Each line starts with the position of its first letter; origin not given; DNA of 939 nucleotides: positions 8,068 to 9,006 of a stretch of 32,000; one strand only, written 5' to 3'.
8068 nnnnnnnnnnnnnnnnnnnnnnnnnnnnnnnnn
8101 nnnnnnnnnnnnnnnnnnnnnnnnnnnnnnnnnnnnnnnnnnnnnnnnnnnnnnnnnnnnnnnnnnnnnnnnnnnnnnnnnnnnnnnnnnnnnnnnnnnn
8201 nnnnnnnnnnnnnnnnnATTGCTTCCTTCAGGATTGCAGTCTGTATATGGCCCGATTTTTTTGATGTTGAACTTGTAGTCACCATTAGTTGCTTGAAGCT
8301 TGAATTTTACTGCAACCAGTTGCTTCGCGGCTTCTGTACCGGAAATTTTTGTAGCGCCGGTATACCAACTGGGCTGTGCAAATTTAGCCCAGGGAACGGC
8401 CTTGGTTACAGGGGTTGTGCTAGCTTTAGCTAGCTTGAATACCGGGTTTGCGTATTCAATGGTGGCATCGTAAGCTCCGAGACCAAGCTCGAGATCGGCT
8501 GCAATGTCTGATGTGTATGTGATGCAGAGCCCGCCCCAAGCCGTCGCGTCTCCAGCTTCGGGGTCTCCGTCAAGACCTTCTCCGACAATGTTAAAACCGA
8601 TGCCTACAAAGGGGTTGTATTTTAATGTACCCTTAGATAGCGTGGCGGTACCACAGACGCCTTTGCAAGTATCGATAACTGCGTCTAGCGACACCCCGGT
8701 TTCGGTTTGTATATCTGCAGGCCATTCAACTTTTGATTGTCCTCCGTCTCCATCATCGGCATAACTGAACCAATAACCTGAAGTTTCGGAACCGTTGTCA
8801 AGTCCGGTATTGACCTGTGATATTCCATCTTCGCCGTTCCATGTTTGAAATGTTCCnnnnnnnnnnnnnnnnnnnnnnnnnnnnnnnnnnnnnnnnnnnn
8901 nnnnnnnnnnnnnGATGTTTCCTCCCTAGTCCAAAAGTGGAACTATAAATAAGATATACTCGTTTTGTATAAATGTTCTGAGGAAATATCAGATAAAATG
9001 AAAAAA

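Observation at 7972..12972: Tandem array of four genes carrying five copies of an unrecognised ~230-aa Cys-containing module, all exported with T9SS-type tails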

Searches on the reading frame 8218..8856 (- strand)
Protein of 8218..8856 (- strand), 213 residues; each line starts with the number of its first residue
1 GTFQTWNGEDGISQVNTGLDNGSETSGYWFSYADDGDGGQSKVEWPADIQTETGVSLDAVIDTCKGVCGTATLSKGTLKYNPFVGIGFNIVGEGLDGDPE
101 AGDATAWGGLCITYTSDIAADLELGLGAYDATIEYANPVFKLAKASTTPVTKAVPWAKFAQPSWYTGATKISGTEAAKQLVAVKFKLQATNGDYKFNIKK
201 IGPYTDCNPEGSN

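Call 15: search_protein_representatives(alignment_id=A1)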
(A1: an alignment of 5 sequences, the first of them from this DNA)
Query: 5 sequences, 223 profile positions. Proteins with E-value up to 0.001 (for the whole library): 693; up to 1e-10: 517; up to 1e-30: 292. The best 150 are listed.
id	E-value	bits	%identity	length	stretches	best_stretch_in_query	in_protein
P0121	1.4e-178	607.0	-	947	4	3-214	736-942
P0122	1.3e-158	541.7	-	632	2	2-217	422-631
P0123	7.7e-157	535.9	-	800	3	1-211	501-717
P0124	3.6e-154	527.2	-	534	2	2-213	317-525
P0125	6.1e-149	510.1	-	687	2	3-218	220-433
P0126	2.9e-137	471.9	-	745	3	3-211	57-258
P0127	2.1e-131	452.7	-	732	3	1-222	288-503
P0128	6.1e-131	451.2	-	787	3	5-213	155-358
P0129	4.6e-115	399.3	-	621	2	1-214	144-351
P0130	1.0e-114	398.1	-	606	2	3-214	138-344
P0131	4.4e-111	386.3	-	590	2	1-206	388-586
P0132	6.9e-110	382.4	-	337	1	1-223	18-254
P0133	4.0e-109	379.9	-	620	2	6-207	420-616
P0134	1.2e-107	375.0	-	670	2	4-213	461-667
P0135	4.2e-107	373.3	-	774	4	29-209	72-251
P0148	1.8e-85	302.5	-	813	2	5-217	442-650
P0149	6.3e-85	300.7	-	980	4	6-207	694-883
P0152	1.1e-78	280.3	-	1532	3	8-205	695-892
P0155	1.6e-75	270.0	-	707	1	3-217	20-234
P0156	2.0e-75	269.7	-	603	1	2-220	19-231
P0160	1.6e-73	263.5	-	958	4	24-214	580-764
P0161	1.9e-72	259.9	-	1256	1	3-220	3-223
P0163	9.4e-72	257.6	-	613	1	2-219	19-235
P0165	1.2e-70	254.1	-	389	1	2-214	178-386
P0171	9.6e-69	247.8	-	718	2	15-207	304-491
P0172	1.5e-68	247.2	-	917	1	3-217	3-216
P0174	6.7e-68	245.0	-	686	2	26-208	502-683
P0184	6.3e-65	235.3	-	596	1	3-218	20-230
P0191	6.8e-61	222.1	-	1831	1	3-209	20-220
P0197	2.5e-58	213.7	-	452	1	15-209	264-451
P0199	3.1e-57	210.2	-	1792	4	15-216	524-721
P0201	5.8e-57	209.3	-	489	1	1-214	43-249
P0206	1.4e-55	204.8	-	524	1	13-209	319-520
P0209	2.3e-55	204.0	-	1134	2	11-205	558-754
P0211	6.3e-55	202.6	-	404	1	2-207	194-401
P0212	1.0e-54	201.9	-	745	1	5-213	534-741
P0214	3.7e-54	200.1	-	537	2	14-214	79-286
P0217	1.3e-53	198.4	-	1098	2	8-208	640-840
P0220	4.0e-53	196.7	-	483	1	6-213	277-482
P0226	5.6e-52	193.0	-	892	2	29-210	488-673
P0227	1.6e-51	191.5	-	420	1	4-220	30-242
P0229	2.9e-51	190.6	-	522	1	14-212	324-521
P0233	2.4e-49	184.4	-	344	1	5-207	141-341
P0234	2.7e-49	184.2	-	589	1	5-210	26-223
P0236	4.8e-49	183.4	-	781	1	5-216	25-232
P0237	5.0e-49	183.3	-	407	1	11-206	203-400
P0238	5.0e-49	183.3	-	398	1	2-210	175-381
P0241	1.1e-48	182.2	-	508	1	3-213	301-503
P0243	4.7e-48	180.1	-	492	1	2-212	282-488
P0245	1.3e-47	178.7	-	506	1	5-211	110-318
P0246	1.5e-47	178.5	-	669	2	28-206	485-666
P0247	1.8e-47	178.2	-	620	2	6-211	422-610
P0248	3.2e-47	177.4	-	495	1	14-212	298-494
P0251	5.1e-47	176.7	-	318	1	28-208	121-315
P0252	5.3e-47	176.7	-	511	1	10-211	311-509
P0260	3.5e-46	174.0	-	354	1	28-208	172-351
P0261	4.1e-46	173.8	-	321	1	6-211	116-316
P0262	5.6e-46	173.4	-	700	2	6-209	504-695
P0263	1.1e-45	172.4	-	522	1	5-214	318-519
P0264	1.1e-45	172.3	-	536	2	15-165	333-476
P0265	1.3e-45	172.1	-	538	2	32-214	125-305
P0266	1.5e-45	172.0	-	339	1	27-214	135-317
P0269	4.6e-45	170.4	-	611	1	10-205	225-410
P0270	1.3e-44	168.9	-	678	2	30-208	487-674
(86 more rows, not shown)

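Call 16: search_protein_families(library=pfam, proteins=[P0155, P0156, P0161, P0163, P0172, P0184, P0236, P0212, P0152, P0234], max_evalue=0.001)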
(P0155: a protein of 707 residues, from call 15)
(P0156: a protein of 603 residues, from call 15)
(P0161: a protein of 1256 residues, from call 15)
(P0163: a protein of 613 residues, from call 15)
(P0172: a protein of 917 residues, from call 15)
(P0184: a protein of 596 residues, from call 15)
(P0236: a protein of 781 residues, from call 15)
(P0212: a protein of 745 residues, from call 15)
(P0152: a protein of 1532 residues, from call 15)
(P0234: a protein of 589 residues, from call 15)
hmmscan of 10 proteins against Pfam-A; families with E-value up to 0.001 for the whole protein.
P0155 (707 aa): 0 families

P0156 (603 aa): 0 families

P0161 (1256 aa): 3 families
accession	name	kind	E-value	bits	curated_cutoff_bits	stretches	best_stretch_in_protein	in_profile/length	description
PF18889.6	Beta_helix_3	-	1.3e-13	51.2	27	0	726-743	1-16/20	Beta helix repeat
PF09479.16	Flg_new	-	7.6e-10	39.2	27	1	525-591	3-65/65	Listeria-Bacteroides repeat domain (List_Bact_rpt)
PF14262.12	Cthe_2159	-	4e-08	33.3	25.8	1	336-461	60-190/262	Carbohydrate-binding domain-containing protein Cthe_2159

P0163 (613 aa): 0 families

P0172 (917 aa): 1 family
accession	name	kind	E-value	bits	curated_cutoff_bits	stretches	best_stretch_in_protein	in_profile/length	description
PF18889.6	Beta_helix_3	-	2.7e-06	27.9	27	0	437-453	1-16/20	Beta helix repeat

P0184 (596 aa): 0 families

P0236 (781 aa): 0 families

P0212 (745 aa): 1 family
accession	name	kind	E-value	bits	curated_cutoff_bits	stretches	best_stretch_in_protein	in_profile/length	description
PF09603.15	Fib_succ_major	-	2.2e-19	70.9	33.9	1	161-336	2-187/187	Fibrobacter succinogenes major domain (Fib_succ_major)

P0152 (1532 aa): 2 families
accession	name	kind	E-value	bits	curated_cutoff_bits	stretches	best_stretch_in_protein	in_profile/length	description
PF09603.15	Fib_succ_major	-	8.8e-48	163.5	33.9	2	1354-1529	1-187/187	Fibrobacter succinogenes major domain (Fib_succ_major)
PF07603.17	Lcl_C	-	8.3e-11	42.6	34.9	1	1422-1528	43-116/117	Lcl C-terminal domain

P0234 (589 aa): 0 families

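Call 22: search_protein_families(library=pfam, proteins=[P0206, P0229, P0252, P0241, P0243, P0248, P0263, P0220, P0197, P0165], max_evalue=0.01)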
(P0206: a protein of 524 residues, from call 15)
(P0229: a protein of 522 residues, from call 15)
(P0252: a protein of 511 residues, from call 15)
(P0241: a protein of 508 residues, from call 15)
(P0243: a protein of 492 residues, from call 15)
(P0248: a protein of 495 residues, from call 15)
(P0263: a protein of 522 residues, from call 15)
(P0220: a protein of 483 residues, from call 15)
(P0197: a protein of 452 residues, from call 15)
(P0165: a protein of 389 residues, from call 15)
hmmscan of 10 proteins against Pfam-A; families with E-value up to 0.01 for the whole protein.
P0206 (524 aa): 0 families

P0229 (522 aa): 0 families

P0252 (511 aa): 0 families

P0241 (508 aa): 0 families

P0243 (492 aa): 1 family
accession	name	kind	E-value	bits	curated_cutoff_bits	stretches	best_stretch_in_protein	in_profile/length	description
PF09603.15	Fib_succ_major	-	5.5e-25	89.2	33.9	1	89-242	2-187/187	Fibrobacter succinogenes major domain (Fib_succ_major)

P0248 (495 aa): 0 families

P0263 (522 aa): 0 families

P0220 (483 aa): 0 families

P0197 (452 aa): 0 families

P0165 (389 aa): 0 families

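Call 26: search_solved_structures(query=A1, max_evalue=10, show_alignments=2)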
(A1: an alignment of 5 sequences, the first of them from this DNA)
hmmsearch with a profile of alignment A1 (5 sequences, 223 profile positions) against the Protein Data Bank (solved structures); distinct sequences matched with E-value up to 10: 4.
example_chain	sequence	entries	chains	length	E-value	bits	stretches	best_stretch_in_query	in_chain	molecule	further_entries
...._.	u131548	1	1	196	0.034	17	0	85-149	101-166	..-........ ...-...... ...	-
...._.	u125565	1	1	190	0.051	16.4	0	86-149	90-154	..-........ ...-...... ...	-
4fu0_A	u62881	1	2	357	0.12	15.2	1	19-97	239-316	D-alanine--D-alanine ligase 7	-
1bg6_A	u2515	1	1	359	1.1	12.1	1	40-79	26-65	N-(1-D-CARBOXYLETHYL)-L-NORVALINE DEHYDROGENASE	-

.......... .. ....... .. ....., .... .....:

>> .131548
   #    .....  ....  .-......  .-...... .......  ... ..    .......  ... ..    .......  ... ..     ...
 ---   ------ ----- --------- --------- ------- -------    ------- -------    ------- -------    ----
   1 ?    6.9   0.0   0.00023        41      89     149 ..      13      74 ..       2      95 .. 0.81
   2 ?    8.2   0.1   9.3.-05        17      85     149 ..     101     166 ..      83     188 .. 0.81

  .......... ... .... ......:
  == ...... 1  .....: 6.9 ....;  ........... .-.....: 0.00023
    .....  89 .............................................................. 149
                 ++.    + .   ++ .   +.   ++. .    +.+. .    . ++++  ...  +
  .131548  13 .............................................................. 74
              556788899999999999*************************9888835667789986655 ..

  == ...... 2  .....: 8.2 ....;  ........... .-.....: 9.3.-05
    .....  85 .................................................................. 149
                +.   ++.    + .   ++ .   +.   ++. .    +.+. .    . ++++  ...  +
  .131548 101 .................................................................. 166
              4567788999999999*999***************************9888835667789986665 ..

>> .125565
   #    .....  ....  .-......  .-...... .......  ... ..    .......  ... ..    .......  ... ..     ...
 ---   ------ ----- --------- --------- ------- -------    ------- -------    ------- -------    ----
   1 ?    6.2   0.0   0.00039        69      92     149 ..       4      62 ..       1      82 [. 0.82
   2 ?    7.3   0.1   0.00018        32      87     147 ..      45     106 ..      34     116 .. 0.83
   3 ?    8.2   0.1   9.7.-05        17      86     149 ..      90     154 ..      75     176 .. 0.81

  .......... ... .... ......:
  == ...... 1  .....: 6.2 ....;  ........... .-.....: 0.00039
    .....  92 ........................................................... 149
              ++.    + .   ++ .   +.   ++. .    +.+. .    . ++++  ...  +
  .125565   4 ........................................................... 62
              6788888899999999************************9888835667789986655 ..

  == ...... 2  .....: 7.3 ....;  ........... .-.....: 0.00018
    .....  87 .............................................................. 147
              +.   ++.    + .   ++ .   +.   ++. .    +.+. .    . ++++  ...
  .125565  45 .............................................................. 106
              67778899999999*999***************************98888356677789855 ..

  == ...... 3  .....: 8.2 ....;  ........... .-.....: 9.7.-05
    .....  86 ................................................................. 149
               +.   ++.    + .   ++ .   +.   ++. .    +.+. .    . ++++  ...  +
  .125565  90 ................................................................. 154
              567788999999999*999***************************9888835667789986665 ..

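Call 31: find_related_loci(query=A1, collection=genome_contigs, flank=6000)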
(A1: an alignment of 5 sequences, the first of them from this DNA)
Query A1 (213 aa) in genome_contigs; peptide patterns used: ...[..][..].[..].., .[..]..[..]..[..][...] (x = any residue, [..] = any of these).
57 stretches matched a pattern; 29 encode a relative of the query (tblastn E <= 1e-3); 29 distinct loci.
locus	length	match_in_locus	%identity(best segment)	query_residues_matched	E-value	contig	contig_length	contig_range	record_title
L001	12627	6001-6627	74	1-208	5e-103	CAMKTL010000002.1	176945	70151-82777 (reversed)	MAG: uncultured Fibrobacter sp. isolate SRR12081295_bin.74_metaWRAP_v1.3_MAG genome assembly, contig: ERZ12289769.48, wh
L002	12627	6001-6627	74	1-208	9e-103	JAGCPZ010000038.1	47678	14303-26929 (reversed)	MAG: Fibrobacter sp. isolate RGIG10017 Yak_Reticulum-5__c388847, whole genome shotgun sequence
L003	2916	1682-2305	75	1-207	3e-105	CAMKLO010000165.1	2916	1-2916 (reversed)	MAG: uncultured Fibrobacter sp. isolate SRR12081298_bin.88_metaWRAP_v1.3_MAG genome assembly, contig: ERZ12289774.76278,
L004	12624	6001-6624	67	2-208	1e-92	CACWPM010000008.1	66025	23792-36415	MAG: Fibrobacter succinogenes isolate RUG10790 genome assembly, contig: RUG10790_asm_8, whole genome shotgun sequence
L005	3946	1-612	65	4-205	7e-79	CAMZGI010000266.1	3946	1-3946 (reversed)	MAG TPA_asm: uncultured Fibrobacter sp. isolate SRR10912533_bin.48_metaWRAP_v1.3_MAG genome assembly, contig: ERZ1421001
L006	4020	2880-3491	65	4-205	1e-78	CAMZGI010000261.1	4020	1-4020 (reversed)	MAG TPA_asm: uncultured Fibrobacter sp. isolate SRR10912533_bin.48_metaWRAP_v1.3_MAG genome assembly, contig: ERZ1421001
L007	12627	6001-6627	63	4-209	1e-76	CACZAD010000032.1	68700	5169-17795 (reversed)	MAG: Fibrobacter succinogenes isolate RUG12439 genome assembly, contig: RUG12439_asm_32, whole genome shotgun sequence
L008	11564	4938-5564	63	4-209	4e-76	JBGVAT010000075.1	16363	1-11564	MAG: Fibrobacter sp. isolate ruminal_MAG_424 ruminal_MAG_424_contig_0075, whole genome shotgun sequence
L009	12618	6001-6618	59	3-205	7e-72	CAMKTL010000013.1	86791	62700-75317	MAG: uncultured Fibrobacter sp. isolate SRR12081295_bin.74_metaWRAP_v1.3_MAG genome assembly, contig: ERZ12289769.302, w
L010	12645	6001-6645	55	1-210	1e-65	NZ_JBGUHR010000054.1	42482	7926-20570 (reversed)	MAG: Fibrobacter sp. isolate ruminal_MAG_346 ruminal_MAG_346_contig_0054, whole genome shotgun sequence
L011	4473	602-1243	53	1-210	1e-64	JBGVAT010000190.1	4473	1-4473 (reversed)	MAG: Fibrobacter sp. isolate ruminal_MAG_424 ruminal_MAG_424_contig_0190, whole genome shotgun sequence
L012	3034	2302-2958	51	1-210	6e-63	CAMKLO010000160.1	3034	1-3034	MAG: uncultured Fibrobacter sp. isolate SRR12081298_bin.88_metaWRAP_v1.3_MAG genome assembly, contig: ERZ12289774.71790,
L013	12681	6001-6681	50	1-210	7e-61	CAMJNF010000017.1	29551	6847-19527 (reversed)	MAG: uncultured Fibrobacter sp. isolate SRR12081293_bin.41_metaWRAP_v1.3_MAG genome assembly, contig: ERZ12289773.2028,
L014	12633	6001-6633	51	2-210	5e-61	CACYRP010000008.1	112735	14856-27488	MAG: Fibrobacter succinogenes isolate RUG12208 genome assembly, contig: RUG12208_asm_8, whole genome shotgun sequence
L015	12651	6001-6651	50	1-210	1e-60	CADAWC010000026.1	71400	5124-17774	MAG: Fibrobacter succinogenes isolate RUG13674 genome assembly, contig: RUG13674_asm_26, whole genome shotgun sequence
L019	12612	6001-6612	44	1-208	4e-42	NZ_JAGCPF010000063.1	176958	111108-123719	MAG: Fibrobacter sp. isolate RGIG9997 Yak_Reticulum-4__c814952, whole genome shotgun sequence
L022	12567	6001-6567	43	14-201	2e-38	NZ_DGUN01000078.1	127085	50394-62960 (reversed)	MAG: Fibrobacter sp. UBA4309 UBA4309_contig_2523, whole genome shotgun sequence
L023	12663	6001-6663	33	3-210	4e-28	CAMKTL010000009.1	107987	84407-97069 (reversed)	MAG: uncultured Fibrobacter sp. isolate SRR12081295_bin.74_metaWRAP_v1.3_MAG genome assembly, contig: ERZ12289769.191, w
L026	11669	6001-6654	32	3-210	1e-25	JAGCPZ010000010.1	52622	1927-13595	MAG: Fibrobacter sp. isolate RGIG10017 Yak_Reticulum-5__c112902, whole genome shotgun sequence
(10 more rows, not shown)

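Call 41: search_protein_families(library=pfam, alignment_id=A3, max_evalue=0.1)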
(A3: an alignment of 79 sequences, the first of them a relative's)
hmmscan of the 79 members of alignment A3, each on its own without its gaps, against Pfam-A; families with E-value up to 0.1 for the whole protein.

A. member 1, P0122 (632 aa): 1 family
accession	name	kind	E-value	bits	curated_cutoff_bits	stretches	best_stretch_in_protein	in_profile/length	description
PF21483.2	CdiA_helical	-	0.015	15.5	27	0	325-357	15-47/60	Toxin CdiA-like, helical domain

B. families by the number of members that match (of 79 scanned): 39 families (the first 25 are shown)
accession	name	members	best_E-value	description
PF05736.17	OprF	9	0.00012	OprF membrane domain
PF09603.15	Fib_succ_major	8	1.9e-48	Fibrobacter succinogenes major domain (Fib_succ_major)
PF08547.18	CIA30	5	3.3e-08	Complex I intermediate-associated protein 30 (CIA30)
PF07603.17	Lcl_C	4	0.011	Lcl C-terminal domain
PF01391.23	Collagen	3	5.4e-06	Collagen triple helix repeat (20 copies)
PF09479.16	Flg_new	2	4e-40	Listeria-Bacteroides repeat domain (List_Bact_rpt)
PF18962.6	Por_Secre_tail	2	2e-08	Secretion system C-terminal sorting domain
PF18889.6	Beta_helix_3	2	2.7e-06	Beta helix repeat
PF13306.12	LRR_5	1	5.9e-29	BspA type Leucine rich repeat region (6 copies)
PF24748.1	Galaxin_repeat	1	1.3e-07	Galaxin-like repeats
PF04886.17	PT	1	1.5e-06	PT disordered repeat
PF16656.11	Pur_ac_phosph_N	1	2.3e-05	Purple acid Phosphatase, N-terminal domain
PF13855.12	LRR_8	1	4e-05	Leucine rich repeat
PF21605.3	CRLF2-like_D2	1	0.00076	Cytokine receptor-like factor 2-like, D2 domain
PF17883.6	MBG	1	0.0015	MBG domain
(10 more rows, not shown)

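Call 42: search_protein_families(library=pfam, proteins=[P0174, P0226, P0246, P0270, P0260, P0251, P0214, P0148, P0234, P0171], max_evalue=0.1)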
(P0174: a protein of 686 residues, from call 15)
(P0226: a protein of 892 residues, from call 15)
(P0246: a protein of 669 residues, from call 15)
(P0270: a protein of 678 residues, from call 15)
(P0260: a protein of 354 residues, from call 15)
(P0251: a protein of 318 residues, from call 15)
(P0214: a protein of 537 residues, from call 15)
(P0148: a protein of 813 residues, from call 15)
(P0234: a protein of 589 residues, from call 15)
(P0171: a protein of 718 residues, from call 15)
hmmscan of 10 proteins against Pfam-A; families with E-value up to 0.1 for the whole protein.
P0174 (686 aa): 1 family
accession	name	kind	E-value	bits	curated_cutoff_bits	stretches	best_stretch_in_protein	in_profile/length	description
PF21129.3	TibC_1st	-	0.099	13.2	27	0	101-153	3-54/63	Glycosyltransferase TibC, N-terminal domain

P0226 (892 aa): 2 families
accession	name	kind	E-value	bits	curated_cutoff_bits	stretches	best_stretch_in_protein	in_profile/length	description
PF09603.15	Fib_succ_major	-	1e-26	94.8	33.9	1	723-891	1-187/187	Fibrobacter succinogenes major domain (Fib_succ_major)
PF07603.17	Lcl_C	-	0.022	15.5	34.9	0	771-890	26-116/117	Lcl C-terminal domain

P0246 (669 aa): 0 families

P0270 (678 aa): 0 families

P0260 (354 aa): 0 families

P0251 (318 aa): 0 families

P0214 (537 aa): 0 families

P0148 (813 aa): 0 families

P0234 (589 aa): 0 families

P0171 (718 aa): 0 families
